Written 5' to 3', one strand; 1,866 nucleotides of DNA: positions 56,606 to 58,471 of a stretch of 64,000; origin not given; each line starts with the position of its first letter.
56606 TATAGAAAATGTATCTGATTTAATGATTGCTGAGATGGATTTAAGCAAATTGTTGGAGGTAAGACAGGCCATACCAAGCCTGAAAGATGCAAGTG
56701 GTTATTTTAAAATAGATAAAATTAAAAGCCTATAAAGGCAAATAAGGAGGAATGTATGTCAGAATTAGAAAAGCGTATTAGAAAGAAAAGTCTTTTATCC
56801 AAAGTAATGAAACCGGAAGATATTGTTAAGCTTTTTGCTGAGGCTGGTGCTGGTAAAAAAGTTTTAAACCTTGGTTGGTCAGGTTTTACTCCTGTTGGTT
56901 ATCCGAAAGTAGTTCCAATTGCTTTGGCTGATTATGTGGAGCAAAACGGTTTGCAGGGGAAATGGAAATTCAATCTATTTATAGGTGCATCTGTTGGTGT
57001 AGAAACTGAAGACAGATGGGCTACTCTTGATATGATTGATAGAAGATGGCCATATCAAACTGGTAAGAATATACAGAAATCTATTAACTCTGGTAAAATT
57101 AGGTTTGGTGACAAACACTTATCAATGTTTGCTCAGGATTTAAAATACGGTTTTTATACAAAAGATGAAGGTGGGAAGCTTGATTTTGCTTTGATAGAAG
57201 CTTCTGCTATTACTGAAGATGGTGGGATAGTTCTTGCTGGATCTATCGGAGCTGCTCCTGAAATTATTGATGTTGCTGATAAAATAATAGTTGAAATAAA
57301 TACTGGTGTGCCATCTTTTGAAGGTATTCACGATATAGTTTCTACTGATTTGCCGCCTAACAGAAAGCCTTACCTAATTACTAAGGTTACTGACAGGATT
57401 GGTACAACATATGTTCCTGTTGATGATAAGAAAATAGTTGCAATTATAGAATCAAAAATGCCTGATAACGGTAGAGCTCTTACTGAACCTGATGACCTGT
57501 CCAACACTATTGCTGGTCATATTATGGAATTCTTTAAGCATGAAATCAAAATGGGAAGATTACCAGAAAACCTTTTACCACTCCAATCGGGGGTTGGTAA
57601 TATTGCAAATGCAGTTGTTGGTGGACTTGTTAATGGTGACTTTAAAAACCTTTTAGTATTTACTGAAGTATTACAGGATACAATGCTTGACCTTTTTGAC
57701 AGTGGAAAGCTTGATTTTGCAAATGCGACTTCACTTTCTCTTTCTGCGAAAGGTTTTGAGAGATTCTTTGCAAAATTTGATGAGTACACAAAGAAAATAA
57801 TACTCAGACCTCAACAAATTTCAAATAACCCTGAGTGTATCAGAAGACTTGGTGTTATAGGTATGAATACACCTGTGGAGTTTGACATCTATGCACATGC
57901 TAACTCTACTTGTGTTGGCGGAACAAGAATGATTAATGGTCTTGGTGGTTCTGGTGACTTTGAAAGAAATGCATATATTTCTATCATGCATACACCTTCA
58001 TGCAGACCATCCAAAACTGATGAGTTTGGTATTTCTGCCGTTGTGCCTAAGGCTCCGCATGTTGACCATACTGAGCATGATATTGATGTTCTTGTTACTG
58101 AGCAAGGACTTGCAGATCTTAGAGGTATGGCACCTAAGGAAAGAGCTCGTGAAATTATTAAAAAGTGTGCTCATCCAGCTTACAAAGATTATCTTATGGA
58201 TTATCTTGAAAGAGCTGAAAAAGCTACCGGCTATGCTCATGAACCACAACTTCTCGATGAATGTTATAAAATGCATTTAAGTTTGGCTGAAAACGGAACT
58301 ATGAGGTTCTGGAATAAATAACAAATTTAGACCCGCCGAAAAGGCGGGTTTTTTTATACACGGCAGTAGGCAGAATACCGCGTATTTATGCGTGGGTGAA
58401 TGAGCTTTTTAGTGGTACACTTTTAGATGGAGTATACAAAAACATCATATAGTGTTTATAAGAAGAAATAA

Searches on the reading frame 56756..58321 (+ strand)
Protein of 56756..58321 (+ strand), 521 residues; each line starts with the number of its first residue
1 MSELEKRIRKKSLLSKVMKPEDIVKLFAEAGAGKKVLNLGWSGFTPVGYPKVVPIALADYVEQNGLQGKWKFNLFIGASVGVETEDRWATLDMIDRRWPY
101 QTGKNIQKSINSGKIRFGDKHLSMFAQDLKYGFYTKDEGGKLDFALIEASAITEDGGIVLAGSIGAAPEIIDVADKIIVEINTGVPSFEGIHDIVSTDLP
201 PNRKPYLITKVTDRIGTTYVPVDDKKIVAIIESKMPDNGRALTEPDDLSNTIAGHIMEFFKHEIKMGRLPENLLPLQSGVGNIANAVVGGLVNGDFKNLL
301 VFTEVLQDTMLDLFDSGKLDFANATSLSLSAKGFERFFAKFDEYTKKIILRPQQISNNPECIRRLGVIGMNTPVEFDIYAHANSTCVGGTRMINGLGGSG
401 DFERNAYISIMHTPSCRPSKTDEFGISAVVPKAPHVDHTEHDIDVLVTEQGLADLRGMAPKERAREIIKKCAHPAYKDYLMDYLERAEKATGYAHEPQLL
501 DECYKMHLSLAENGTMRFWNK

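Call 22: find_encoding_contigs(protein=window:56756-58321:+, flank=10000, max_places=1)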
Protein window:56756-58321:+ (521 aa): 3 contigs read that carry it; 1 place shown.
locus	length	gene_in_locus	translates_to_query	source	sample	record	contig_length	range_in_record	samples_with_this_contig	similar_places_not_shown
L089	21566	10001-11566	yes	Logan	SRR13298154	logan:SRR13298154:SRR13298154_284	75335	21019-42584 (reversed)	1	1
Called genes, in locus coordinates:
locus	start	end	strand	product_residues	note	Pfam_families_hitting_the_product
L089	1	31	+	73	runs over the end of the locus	PF01192:RNA_pol_Rpb6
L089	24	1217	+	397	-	PF02441:Flavoprotein, PF04127:DFP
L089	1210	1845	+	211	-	PF03167:UDG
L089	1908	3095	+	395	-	PF03783:CsgG (weak)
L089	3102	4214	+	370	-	PF16548:FlgT_N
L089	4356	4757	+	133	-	PF02082:Rrf2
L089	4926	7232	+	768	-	PF00317:Ribonuc_red_lgN, PF02867:Ribonuc_red_lgC, PF12637:TSCPD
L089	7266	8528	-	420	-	PF00474:SSF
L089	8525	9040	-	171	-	PF01661:Macro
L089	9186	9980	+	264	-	PF00795:CN_hydrolase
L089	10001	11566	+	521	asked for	PF02550:AcetylCoA_hydro, PF13336:AcetylCoA_hyd_C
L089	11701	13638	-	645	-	PF17764:PriA_3primeBD, PF04851:ResIII, PF00270:DEAD, PF18319:Zn_ribbon_PriA, PF00271:Helicase_C, PF18074:PriA_C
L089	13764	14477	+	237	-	PF04773:FecR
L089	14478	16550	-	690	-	PF05226:CHASE2, PF00211:Guanylate_cyc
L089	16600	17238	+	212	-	-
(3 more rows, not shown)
